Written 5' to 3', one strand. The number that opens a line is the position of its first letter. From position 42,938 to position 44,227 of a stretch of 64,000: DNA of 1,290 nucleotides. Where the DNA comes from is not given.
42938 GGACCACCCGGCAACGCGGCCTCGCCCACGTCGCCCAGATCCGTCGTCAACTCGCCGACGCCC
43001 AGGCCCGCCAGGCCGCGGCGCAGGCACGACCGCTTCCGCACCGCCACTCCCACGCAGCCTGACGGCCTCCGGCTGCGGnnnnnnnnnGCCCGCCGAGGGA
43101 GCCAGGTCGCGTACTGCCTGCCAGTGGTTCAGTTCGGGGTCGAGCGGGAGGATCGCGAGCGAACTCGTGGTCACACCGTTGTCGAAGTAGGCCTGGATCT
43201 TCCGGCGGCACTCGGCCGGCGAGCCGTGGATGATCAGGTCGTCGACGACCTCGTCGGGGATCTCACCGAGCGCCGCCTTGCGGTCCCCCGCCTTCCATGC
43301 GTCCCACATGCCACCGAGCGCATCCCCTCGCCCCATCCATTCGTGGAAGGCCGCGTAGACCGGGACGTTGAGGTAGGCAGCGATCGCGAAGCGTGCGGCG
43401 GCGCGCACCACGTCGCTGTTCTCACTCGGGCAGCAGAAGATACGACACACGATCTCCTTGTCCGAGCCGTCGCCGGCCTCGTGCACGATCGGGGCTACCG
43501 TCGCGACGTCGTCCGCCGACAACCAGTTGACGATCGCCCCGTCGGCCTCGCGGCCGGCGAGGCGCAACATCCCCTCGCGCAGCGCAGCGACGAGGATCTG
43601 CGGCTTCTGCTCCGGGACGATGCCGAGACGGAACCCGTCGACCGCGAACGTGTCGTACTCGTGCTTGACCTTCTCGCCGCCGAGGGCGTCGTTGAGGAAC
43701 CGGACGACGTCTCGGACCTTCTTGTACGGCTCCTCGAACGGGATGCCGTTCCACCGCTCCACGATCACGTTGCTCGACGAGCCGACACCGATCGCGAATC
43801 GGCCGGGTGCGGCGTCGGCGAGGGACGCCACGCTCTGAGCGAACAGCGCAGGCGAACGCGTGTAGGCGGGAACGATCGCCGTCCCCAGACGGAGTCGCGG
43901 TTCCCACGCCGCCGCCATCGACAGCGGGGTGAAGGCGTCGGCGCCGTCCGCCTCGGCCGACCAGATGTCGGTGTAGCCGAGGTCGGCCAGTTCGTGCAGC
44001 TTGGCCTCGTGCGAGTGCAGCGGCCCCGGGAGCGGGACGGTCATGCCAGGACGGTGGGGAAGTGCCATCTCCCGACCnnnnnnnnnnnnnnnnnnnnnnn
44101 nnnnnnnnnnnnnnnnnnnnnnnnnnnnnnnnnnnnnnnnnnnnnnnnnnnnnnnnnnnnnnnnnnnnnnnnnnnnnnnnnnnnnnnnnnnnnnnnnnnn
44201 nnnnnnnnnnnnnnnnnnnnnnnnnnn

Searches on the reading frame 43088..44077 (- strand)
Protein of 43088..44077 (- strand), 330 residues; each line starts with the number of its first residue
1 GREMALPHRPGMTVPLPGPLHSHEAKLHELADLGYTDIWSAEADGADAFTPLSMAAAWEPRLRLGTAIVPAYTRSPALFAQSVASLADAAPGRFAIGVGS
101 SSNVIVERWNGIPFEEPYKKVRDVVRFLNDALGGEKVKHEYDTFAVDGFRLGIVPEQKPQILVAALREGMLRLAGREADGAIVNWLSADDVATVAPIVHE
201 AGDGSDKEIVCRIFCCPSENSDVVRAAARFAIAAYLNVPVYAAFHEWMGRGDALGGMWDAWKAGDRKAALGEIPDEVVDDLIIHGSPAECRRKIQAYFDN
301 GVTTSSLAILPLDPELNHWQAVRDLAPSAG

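Call 49: search_protein_families(library=pfam, proteins=[window:43088-44077:-], max_evalue=0.0001)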
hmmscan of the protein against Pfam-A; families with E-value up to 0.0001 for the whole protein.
window:43088-44077:- (330 aa): 1 family
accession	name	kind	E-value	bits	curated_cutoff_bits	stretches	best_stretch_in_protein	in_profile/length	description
PF00296.26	Bac_luciferase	-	2.1e-61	208.4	27.9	1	7-303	8-313/314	Luciferase-like monooxygenase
